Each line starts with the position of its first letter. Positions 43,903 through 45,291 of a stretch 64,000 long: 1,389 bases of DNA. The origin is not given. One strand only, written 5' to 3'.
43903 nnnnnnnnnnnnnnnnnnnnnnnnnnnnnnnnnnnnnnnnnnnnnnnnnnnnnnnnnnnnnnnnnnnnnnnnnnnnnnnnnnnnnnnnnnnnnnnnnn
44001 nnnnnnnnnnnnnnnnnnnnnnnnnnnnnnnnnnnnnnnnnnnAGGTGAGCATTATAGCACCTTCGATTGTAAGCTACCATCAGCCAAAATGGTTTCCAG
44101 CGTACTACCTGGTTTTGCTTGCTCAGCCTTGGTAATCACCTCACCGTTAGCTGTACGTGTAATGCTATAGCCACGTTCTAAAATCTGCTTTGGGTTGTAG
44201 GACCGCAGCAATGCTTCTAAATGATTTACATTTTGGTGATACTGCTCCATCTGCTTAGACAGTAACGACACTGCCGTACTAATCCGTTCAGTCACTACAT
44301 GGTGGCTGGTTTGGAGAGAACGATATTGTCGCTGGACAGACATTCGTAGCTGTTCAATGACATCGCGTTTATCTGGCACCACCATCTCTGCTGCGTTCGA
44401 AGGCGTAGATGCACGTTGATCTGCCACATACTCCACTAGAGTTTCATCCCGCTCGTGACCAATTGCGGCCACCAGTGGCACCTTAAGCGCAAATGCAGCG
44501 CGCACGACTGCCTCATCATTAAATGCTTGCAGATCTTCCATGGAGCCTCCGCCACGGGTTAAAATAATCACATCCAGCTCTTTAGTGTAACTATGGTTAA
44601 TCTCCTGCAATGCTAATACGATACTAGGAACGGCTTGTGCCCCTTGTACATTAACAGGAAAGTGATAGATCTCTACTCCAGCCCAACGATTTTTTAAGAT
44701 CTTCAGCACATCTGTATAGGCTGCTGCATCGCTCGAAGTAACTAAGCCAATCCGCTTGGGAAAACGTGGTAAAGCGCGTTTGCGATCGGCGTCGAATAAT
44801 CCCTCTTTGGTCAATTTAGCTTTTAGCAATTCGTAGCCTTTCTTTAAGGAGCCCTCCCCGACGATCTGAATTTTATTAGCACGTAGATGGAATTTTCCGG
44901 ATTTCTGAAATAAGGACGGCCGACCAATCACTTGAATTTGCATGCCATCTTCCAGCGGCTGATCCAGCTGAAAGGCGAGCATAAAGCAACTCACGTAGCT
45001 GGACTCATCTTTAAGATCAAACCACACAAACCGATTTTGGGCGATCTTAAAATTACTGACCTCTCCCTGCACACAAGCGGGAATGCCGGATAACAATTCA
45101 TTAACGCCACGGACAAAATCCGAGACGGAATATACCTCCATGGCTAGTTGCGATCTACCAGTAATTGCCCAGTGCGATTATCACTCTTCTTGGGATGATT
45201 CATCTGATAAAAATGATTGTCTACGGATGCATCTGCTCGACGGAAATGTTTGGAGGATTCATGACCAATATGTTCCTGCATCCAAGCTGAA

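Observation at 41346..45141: Nuclease-rich putative operon: xseA-xseB-LCP-Cas4-like Fe-S nuclease-DEDDy exonuclease, with stop/start overlaps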

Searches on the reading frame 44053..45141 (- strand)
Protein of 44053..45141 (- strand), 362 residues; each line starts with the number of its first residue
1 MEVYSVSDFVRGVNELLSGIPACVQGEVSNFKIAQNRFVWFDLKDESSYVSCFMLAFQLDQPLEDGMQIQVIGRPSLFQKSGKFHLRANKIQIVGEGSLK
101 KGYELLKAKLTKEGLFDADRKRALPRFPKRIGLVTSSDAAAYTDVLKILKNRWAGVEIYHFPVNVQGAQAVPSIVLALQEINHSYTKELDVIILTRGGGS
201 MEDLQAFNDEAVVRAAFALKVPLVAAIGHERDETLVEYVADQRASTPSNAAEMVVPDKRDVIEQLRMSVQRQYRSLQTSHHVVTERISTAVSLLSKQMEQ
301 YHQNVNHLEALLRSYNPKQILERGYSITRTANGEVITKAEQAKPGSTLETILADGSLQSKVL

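Call 3: search_protein_families(library=pfam, proteins=[window:44053-45141:-], max_evalue=0.01)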
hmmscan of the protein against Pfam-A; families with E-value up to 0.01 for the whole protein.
window:44053-45141:- (362 aa): 3 families
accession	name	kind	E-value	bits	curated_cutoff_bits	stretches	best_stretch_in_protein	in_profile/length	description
PF02601.20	Exonuc_VII_L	-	1.7e-78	264.8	35.9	2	115-288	1-172/315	Exonuclease VII, large subunit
PF13742.12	tRNA_anti_2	-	1.1e-15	58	27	1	4-92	1-95/95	OB-fold nucleic acid binding domain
PF01336.31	tRNA_anti-codon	-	2.7e-07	30.9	27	1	23-94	2-75/75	OB-fold nucleic acid binding domain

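Call 4: search_protein_families(library=ncbifam, proteins=[window:44053-45141:-], max_evalue=0.01)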
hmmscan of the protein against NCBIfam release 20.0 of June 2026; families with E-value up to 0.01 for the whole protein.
window:44053-45141:- (362 aa): 1 family
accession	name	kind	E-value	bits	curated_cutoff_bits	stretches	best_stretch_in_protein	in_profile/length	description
TIGR00237.1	xseA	equivalog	3.3e-109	365.6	180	2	5-288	1-288/389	exodeoxyribonuclease VII large subunit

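Call 26: search_protein_families(library=padloc, proteins=[window:44053-45141:-], max_evalue=0.01)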
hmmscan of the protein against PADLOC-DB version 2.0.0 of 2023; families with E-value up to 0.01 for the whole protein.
window:44053-45141:- (362 aa): 1 family
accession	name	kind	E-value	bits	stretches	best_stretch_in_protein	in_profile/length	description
PDLC04089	SIR2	-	0.0096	13.2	0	176-236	154-213/336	-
